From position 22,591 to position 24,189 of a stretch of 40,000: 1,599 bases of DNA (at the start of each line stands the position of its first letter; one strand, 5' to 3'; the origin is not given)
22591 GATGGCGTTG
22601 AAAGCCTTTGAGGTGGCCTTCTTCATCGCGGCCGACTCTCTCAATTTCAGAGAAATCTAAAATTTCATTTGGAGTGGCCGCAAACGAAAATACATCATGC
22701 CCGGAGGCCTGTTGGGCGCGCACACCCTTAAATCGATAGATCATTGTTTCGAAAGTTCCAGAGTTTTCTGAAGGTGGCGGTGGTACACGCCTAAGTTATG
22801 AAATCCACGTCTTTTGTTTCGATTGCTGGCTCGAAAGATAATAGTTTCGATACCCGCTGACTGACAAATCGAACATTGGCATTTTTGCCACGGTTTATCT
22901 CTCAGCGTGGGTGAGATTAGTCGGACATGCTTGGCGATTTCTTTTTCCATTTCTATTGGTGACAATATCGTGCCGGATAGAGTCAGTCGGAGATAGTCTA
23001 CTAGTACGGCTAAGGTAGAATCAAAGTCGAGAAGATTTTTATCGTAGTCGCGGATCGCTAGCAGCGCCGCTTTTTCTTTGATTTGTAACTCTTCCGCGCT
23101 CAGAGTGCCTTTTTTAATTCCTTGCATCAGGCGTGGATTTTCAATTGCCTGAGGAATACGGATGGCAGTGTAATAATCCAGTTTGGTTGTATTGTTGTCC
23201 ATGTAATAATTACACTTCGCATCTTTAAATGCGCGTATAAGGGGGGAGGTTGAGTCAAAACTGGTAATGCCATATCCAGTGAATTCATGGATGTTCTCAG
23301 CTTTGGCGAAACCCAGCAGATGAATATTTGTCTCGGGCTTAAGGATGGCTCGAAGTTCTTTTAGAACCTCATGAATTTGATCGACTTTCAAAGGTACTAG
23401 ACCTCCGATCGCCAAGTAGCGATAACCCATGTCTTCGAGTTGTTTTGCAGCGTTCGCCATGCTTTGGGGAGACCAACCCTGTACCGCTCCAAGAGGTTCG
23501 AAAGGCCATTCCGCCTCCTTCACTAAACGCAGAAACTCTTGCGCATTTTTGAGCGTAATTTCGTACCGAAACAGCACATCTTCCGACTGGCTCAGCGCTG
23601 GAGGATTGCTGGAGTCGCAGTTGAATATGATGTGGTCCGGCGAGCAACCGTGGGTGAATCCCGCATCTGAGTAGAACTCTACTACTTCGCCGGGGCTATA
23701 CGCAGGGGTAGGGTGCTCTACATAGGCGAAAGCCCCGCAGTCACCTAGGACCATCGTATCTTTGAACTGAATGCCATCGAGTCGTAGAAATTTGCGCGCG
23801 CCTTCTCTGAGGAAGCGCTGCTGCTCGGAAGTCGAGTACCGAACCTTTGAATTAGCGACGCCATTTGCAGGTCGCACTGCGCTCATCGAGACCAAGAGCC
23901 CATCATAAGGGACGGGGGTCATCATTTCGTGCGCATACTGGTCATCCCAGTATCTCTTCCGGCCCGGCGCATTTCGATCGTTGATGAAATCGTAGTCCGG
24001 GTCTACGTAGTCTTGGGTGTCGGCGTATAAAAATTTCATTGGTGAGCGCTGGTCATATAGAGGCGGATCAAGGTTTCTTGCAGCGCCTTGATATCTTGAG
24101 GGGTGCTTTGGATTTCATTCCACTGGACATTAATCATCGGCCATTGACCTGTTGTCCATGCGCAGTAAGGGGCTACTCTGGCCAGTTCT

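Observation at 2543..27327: Complete Dpd-type 7-deazaguanine DNA modification/restriction system on an island next to rpoS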

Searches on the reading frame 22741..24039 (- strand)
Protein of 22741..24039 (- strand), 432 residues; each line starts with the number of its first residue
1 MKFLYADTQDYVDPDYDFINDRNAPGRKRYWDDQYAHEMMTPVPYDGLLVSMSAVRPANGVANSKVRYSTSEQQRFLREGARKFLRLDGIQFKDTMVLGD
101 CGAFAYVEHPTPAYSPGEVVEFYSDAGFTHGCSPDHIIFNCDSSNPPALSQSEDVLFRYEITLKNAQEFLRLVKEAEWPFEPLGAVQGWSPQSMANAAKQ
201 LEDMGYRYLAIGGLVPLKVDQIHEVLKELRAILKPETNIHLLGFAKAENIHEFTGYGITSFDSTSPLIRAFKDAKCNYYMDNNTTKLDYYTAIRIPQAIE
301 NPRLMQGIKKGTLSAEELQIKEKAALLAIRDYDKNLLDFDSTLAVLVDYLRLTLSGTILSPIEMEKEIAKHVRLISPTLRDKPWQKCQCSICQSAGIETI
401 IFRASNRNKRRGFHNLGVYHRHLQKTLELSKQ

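Call 4: search_protein_families(library=ncbifam, proteins=[window:22741-24039:-])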
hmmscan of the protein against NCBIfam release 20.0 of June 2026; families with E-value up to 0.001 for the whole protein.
window:22741-24039:- (432 aa): 4 families
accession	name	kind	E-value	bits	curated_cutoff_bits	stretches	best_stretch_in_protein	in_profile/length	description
NF041059.1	DpdA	equivalog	3.6e-167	556.3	200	1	1-425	1-405/406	tRNA-guanine transglycosylase DpdA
TIGR00449.1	tgt_general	superfamily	3.2e-08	32.8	47.6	1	137-273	136-272/367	tRNA-guanine transglycosylase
TIGR00432.2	arcsn_tRNA_tgt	equivalog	2.2e-07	29.7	350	1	68-288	60-267/441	tRNA guanosine(15) transglycosylase TgtA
TIGR00430.1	Q_tRNA_tgt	equivalog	5.7e-05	22.2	306.75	1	137-267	136-267/368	tRNA guanosine(34) transglycosylase Tgt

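Call 5: search_protein_families(library=pfam, proteins=[window:22741-24039:-], max_evalue=0.01)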
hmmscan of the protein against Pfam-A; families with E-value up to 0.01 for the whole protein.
window:22741-24039:- (432 aa): 1 family
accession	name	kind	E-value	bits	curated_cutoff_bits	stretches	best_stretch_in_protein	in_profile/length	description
PF01702.25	TGT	-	9.6e-09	35.2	26.3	1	137-270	129-262/357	Queuine tRNA-ribosyltransferase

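Call 13: search_protein_families(library=padloc, proteins=[window:22741-24039:-], max_evalue=1)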
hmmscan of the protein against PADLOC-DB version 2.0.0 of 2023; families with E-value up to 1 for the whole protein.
window:22741-24039:- (432 aa): 4 families
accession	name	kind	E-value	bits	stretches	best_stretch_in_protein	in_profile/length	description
PDLC02807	DpdA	-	2.6e-164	545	1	1-428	1-410/417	DpdA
PDLC02808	DpdA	-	1.5e-67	226.1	1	98-424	1-313/317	DpdA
PDLC02810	DpdA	-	3.3e-55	184.9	1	214-424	1-198/224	DpdA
PDLC02809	DpdA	-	1.2e-41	140.8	1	1-214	4-208/210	DpdA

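Call 24: find_related_loci(query=window:22741-24039:-, collection=genome_contigs, flank=10000)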
Query window:22741-24039:- (432 aa) in genome_contigs; peptide patterns used: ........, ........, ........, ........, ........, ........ (x = any residue, [..] = any of these).
109 stretches matched a pattern; 10 encode a relative of the query (tblastn E <= 1e-3); 10 distinct loci.
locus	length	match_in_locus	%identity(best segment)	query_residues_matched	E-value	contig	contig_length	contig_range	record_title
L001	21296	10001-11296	98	1-432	0e+0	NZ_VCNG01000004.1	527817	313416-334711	Pseudomonas sp. ICMP22404 contig00004, whole genome shotgun sequence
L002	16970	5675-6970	98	1-432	0e+0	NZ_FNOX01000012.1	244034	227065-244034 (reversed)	Pseudomonas salomonii strain ICMP 14252, whole genome shotgun sequence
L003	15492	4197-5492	98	1-432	0e+0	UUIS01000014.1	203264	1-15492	Pseudomonas sp. 286 isolate p2.C9 genome assembly, contig: 14, whole genome shotgun sequence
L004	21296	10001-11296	97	1-432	0e+0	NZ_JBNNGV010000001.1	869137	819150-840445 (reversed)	Pseudomonas sp. NPDC078416 NPDC078416_31_G9.ctg-0001, whole genome shotgun sequence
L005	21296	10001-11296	98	1-432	0e+0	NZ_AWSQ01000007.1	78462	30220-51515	Pseudomonas taeanensis MS-3 contig_07, whole genome shotgun sequence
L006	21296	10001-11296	97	1-432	0e+0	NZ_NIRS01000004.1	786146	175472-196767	Pseudomonas laurylsulfatiphila strain AP3_16 contig4, whole genome shotgun sequence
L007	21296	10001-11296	94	1-432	0e+0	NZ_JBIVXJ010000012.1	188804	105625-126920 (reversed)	Pseudomonas sp. NPDC090592 NPDC090592_414_F11.ctg-0012, whole genome shotgun sequence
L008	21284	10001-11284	85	1-428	0e+0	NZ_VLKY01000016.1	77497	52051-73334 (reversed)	Pseudomonas duriflava strain CGMCC 1.6858 IQ22DRAFT_scaffold00016.16, whole genome shotgun sequence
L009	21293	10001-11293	81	1-431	0e+0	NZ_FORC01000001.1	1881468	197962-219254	Phytopseudomonas argentinensis strain LMG 22563, whole genome shotgun sequence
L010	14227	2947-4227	65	1-427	0e+0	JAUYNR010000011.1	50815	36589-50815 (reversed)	MAG: Oxalobacteraceae bacterium isolate C4_concoct.bin.115_sub C4_k141_274689, whole genome shotgun sequence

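Call 26: search_dna_similar(query=window:22741-24039:-, collection=plasmids, mode=protein, max_rows=25)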
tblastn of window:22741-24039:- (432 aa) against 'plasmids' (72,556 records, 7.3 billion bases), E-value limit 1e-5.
Records with a match: 30; places in all: 32; records where one place covers at least 80% of the query: 17.
Best place of each record, by identity: <60% 30.
By first word of the organism name: Nostoc 3; Trichormus 2; Agrobacterium 1; Skermanella 1; Shinella 1; Rhizobium 1; Caulobacter 1; Azospirillum 1; Sinorhizobium 1; Acetobacter 1; and 17 more.
By predicted mobility (MOB-suite, as given by PLSDB): non-mobilizable 18; conjugative 9; mobilizable 3.
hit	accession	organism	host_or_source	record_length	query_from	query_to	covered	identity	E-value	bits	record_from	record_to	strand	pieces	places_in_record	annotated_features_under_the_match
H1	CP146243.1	Agrobacterium vitis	Vitis vinifera,cell culture,Grape gall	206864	1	425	98%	49.9%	5e-131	423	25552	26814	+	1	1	dpdA: tRNA-guanine transglycosylase DpdA | dbpB: DGQHR domain-containing protein DpdB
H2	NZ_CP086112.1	Skermanella rosea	single cell,hydrocarbon-contaminated ...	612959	1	419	97%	50.0%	2e-122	398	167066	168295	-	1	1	dpdA: tRNA-guanine transglycosylase DpdA | dbpB: DGQHR domain-containing protein DpdB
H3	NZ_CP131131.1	Shinella zoogloeoides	isolate,Activated charcoal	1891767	1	420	97%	49.0%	6e-129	417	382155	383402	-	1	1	none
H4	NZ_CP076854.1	Rhizobium sp. WYJ-E13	Curcuma wenyujin Y.H. Chen et C. ...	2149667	1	419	97%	49.2%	2e-128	416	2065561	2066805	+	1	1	none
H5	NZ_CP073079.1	Caulobacter sp. S6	pure culture,soil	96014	1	425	98%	48.4%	4e-129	418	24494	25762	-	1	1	dpdA: tRNA-guanine transglycosylase DpdA | dbpB: DGQHR domain-containing protein DpdB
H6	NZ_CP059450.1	Azospirillum brasilense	Prokaryotes,soil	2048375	1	419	97%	48.4%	1e-128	416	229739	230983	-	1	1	none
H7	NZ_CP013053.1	Sinorhizobium americanum CCGM7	Phaseolus vulgaris,root nodules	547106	1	419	97%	48.4%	2e-123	401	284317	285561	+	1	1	dpdA: tRNA-guanine transglycosylase DpdA | dbpB: DGQHR domain-containing protein DpdB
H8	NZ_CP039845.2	Acetobacter pasteurianus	whole organism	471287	1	429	99%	45.9%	5e-120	392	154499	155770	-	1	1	dpdA: tRNA-guanine transglycosylase DpdA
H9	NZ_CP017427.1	Methylobacterium sp. XJLW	single cell,soil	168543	1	425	98%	43.9%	3e-117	384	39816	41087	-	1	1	dpdA: tRNA-guanine transglycosylase DpdA | dbpB: DGQHR domain-containing protein DpdB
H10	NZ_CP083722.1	Bradyrhizobium sp. 41S5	Glycine max cv. AC Glengarry,Cell ...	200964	1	423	98%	43.5%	1e-113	373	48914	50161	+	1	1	dpdA: tRNA-guanine transglycosylase DpdA | dbpB: DGQHR domain-containing protein DpdB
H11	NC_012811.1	Methylorubrum extorquens AM1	-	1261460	2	420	97%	42.4%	9e-105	348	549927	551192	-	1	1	none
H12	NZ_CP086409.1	Enterobacter cloacae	water,water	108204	1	432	100%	41.1%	8e-96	322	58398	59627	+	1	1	dpdA: tRNA-guanine transglycosylase DpdA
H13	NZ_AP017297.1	Nostoc sp. NIES-3756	-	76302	1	431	100%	37.7%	2e-80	278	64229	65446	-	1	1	dpdA: tRNA-guanine transglycosylase DpdA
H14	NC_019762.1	Allocoleopsis franciscana PCC 7113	-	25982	1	428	99%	36.3%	1e-70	249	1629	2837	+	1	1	dpdA: tRNA-guanine transglycosylase DpdA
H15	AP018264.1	Scytonema sp. NIES-4073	-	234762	1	427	99%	36.2%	1e-72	255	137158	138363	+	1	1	tgt: queuine tRNA-ribosyltransferase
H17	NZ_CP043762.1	Paenibacillus sp. 37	whole organism,rhizosphere of Abies ...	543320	1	429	99%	34.7%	2e-67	240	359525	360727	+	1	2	dpdA: tRNA-guanine transglycosylase DpdA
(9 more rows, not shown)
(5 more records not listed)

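Call 28: get_annotated_region(hit=H1, flank=15000)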
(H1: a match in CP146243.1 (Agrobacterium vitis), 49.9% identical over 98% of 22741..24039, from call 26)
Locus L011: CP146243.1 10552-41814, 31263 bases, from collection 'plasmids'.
description: Agrobacterium vitis strain CG957 plasmid pUnnamed2, complete sequence
organism: Agrobacterium vitis (NCBI taxid 373)
taxonomy: Bacteria; Pseudomonadota; Alphaproteobacteria; Hyphomicrobiales; Rhizobiaceae; Agrobacterium; Agrobacterium vitis
host: -; source: Vitis vinifera,cell culture,Grape gall; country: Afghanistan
typing (MOB-suite, as given by PLSDB): conjugative; relaxase MOBQ; mating-pair formation MPF_T
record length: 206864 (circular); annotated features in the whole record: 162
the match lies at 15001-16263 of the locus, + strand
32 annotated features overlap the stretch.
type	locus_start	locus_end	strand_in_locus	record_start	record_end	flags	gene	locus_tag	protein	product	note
CDS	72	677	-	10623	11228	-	-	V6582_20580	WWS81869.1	DUF1419 domain-containing protein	-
CDS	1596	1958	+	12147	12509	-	-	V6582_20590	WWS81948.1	hypothetical protein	-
CDS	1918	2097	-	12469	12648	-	-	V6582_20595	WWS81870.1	hypothetical protein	-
CDS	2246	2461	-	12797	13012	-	-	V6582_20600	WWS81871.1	hypothetical protein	-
CDS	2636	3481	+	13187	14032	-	-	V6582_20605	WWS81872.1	type IV toxin-antitoxin system AbiEi family antitoxin domain-containing protein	-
CDS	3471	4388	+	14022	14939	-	-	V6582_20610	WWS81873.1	nucleotidyl transferase AbiEii/AbiGii toxin family protein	-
CDS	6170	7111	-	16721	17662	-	-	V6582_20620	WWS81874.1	NmrA family NAD(P)-binding protein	-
CDS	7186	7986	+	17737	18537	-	-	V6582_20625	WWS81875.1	helix-turn-helix transcriptional regulator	-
CDS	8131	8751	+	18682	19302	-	-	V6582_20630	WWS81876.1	tyrosine-type recombinase/integrase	-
CDS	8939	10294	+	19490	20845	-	-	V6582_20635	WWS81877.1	serine hydrolase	-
CDS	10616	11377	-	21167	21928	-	-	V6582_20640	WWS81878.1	metallophosphoesterase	-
CDS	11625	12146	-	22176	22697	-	-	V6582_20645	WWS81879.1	hypothetical protein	-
CDS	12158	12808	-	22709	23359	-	-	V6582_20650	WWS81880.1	hypothetical protein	-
CDS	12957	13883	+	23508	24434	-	-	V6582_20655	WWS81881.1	hypothetical protein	-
CDS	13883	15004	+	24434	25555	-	dbpB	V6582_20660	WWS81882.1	DGQHR domain-containing protein DpdB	-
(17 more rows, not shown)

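Call 29: get_annotated_region(hit=H12, flank=18000)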
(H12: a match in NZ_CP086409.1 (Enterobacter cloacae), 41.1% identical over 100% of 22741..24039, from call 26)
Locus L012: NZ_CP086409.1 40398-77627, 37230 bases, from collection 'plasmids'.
description: Enterobacter cloacae strain POL9 plasmid pPOL9A, complete sequence
organism: Enterobacter cloacae (NCBI taxid 550)
taxonomy: Bacteria; Pseudomonadota; Gammaproteobacteria; Enterobacterales; Enterobacteriaceae; Enterobacter; Enterobacter cloacae
host: -; source: water,water; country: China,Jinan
typing (MOB-suite, as given by PLSDB): non-mobilizable; replicon IncY
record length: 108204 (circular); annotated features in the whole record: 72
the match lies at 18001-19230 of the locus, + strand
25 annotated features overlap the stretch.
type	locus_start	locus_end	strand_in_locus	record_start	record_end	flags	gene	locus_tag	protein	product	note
CDS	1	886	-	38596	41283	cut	-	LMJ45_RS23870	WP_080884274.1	cation-transporting P-type ATPase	-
CDS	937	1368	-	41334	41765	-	-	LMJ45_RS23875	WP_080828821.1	universal stress protein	-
CDS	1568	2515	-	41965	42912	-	-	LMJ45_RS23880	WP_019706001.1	IS30-like element ISAs2 family transposase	GO:0006313 - DNA transposition [Evidence IEA]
CDS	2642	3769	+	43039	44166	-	-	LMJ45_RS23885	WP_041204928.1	ISAs1-like element ISKpn9 family transposase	GO:0006313 - DNA transposition [Evidence IEA]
CDS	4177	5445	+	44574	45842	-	-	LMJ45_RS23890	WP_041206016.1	IS4-like element ISAeme4 family transposase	GO:0006313 - DNA transposition [Evidence IEA]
CDS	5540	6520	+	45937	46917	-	-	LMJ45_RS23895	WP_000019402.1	IS5-like element IS5 family transposase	GO:0006313 - DNA transposition [Evidence IEA]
CDS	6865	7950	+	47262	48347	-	-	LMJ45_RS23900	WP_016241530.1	efflux RND transporter periplasmic adaptor subunit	GO:0006810 - transport [Evidence IEA]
CDS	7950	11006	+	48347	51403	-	-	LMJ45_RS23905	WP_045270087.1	efflux RND transporter permease subunit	-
CDS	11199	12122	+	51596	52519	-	-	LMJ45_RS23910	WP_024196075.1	acyltransferase family protein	-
CDS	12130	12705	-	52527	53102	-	pagP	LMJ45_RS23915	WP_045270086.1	lipid IV(A) palmitoyltransferase PagP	-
CDS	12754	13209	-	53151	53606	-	merR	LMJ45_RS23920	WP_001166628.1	Hg(II)-responsive transcriptional regulator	-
CDS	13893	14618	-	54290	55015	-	-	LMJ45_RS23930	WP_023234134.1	carbonic anhydrase family protein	-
CDS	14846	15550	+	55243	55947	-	-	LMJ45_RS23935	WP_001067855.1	IS6-like element IS26 family transposase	GO:0006313 - DNA transposition [Evidence IEA]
CDS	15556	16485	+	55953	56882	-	-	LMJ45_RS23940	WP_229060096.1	IS5 family transposase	-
CDS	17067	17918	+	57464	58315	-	-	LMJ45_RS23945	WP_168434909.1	hypothetical protein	-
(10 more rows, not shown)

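Call 31: search_solved_structures(query=window:22741-24039:-, show_alignments=1)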
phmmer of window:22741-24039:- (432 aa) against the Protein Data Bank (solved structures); distinct sequences matched with E-value up to 0.001: 2.
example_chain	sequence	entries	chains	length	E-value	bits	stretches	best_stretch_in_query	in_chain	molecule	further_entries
7ui4_A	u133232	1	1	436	1.1e-95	324.3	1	1-430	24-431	DNA-guanine transglycosylase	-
1iq8_A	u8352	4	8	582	2.5e-05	26.6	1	63-289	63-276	ARCHAEOSINE TRNA-GUANINE TRANSGLYCOSYLASE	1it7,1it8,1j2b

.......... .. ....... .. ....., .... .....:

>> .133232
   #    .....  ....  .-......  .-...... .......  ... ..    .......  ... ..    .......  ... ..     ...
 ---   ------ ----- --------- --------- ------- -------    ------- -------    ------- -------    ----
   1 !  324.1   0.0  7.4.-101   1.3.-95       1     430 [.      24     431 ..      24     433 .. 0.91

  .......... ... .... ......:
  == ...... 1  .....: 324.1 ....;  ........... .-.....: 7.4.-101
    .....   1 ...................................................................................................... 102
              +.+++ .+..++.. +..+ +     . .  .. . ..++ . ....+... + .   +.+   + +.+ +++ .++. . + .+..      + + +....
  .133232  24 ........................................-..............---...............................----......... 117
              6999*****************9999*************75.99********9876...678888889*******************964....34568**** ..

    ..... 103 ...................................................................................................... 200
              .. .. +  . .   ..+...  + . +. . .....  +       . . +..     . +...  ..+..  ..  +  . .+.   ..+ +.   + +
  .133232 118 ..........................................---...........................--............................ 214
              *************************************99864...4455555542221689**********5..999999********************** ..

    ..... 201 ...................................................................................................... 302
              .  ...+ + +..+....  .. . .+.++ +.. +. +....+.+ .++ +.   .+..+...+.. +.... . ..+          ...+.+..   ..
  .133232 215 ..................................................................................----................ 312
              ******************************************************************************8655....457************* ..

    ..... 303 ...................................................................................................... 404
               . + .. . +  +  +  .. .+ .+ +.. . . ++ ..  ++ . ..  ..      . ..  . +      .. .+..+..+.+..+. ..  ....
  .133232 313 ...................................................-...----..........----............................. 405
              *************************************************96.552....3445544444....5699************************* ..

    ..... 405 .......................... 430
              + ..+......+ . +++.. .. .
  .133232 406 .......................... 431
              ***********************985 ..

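Call 42: get_annotated_region(hit=H5, flank=9000)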
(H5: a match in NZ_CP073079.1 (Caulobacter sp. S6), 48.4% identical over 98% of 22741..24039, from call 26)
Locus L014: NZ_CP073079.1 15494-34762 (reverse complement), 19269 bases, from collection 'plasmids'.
description: Caulobacter sp. S6 plasmid unnamed, complete sequence
organism: Caulobacter sp. S6 (NCBI taxid 2823693)
taxonomy: Bacteria; Pseudomonadota; Alphaproteobacteria; Caulobacterales; Caulobacteraceae; Caulobacter; Caulobacter sp. S6
host: -; source: pure culture,soil; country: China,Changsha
typing (MOB-suite, as given by PLSDB): non-mobilizable; replicon rep_cluster_534; mating-pair formation MPF_T
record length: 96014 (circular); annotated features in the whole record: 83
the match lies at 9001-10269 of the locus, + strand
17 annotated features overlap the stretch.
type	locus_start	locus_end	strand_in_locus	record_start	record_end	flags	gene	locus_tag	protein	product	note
CDS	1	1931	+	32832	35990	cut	-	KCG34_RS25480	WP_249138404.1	efflux RND transporter permease subunit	GO:0055085 - transmembrane transport [Evidence IEA]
CDS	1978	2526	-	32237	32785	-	-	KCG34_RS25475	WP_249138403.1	MFS transporter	GO:0055085 - transmembrane transport [Evidence IEA]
CDS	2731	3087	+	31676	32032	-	-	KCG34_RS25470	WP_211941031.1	DMT family protein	-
CDS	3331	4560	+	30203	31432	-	-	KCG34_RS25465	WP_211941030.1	cation:proton antiporter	GO:0006812 - monoatomic cation transport [Evidence IEA]; GO:1902600 - proton transmembrane transport [Evidence IEA]; ...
CDS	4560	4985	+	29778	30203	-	-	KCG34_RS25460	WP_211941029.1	universal stress protein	-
CDS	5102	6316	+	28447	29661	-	-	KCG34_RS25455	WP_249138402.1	MFS transporter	-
CDS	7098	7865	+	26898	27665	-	-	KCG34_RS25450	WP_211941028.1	hypothetical protein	-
CDS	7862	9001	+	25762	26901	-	dbpB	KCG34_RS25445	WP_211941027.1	DGQHR domain-containing protein DpdB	-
CDS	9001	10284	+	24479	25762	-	dpdA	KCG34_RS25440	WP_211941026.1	tRNA-guanine transglycosylase DpdA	GO:0006400 - tRNA modification [Evidence IEA]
CDS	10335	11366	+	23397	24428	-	dbpB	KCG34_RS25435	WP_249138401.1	DGQHR domain-containing protein DpdB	-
CDS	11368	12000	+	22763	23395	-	queE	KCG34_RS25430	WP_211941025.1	7-carboxy-7-deazaguanine synthase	GO:0006400 - tRNA modification [Evidence IEA]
CDS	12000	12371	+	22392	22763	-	-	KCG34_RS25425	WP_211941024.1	6-carboxytetrahydropterin synthase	GO:0008616 - queuosine biosynthetic process [Evidence IEA]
CDS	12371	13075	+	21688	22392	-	queC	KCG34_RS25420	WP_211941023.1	7-cyano-7-deazaguanine synthase QueC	GO:0008616 - queuosine biosynthetic process [Evidence IEA]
CDS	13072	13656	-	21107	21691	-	-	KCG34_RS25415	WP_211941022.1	hypothetical protein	-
CDS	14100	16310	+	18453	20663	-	-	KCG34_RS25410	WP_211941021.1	helicase-related protein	-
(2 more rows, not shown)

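Call 43: get_annotated_region(hit=H8, flank=9000)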
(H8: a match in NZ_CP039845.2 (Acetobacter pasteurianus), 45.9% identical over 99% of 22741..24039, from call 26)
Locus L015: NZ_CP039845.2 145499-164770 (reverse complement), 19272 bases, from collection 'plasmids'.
description: Acetobacter pasteurianus strain CICC 22518 plasmid pAP22518-1, complete sequence
organism: Acetobacter pasteurianus (NCBI taxid 438)
taxonomy: Bacteria; Pseudomonadota; Alphaproteobacteria; Rhodospirillales; Acetobacteraceae; Acetobacter; Acetobacter pasteurianus
host: -; source: whole organism; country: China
typing (MOB-suite, as given by PLSDB): mobilizable; relaxase MOBP
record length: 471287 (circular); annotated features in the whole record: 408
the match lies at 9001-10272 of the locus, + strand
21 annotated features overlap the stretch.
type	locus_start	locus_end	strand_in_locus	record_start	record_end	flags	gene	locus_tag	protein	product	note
CDS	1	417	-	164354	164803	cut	-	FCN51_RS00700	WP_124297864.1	hypothetical protein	-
CDS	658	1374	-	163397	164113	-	-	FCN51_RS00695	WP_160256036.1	Fic family protein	-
CDS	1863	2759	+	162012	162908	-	-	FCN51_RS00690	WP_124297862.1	nucleotidyl transferase AbiEii/AbiGii toxin family protein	-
CDS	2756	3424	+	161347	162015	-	-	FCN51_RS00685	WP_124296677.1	hypothetical protein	-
CDS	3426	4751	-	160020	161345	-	-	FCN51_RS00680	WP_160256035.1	hypothetical protein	-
CDS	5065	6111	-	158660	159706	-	-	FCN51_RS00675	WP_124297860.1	hypothetical protein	-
CDS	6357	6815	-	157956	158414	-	-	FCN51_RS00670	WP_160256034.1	hypothetical protein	-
CDS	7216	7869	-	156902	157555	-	-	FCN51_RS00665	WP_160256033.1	hypothetical protein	-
CDS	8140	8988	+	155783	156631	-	-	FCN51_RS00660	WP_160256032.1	hypothetical protein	-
CDS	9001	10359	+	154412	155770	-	dpdA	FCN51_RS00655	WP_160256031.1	tRNA-guanine transglycosylase DpdA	GO:0006400 - tRNA modification [Evidence IEA]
CDS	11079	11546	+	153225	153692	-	-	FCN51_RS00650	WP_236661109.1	hypothetical protein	-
CDS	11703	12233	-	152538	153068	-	-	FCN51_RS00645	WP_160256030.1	type II toxin-antitoxin system antitoxin SocA domain-containing protein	-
CDS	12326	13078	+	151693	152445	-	-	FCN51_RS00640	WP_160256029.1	hypothetical protein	-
CDS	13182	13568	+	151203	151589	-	-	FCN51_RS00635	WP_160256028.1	hypothetical protein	-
CDS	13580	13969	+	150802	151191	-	-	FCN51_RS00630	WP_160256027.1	hypothetical protein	-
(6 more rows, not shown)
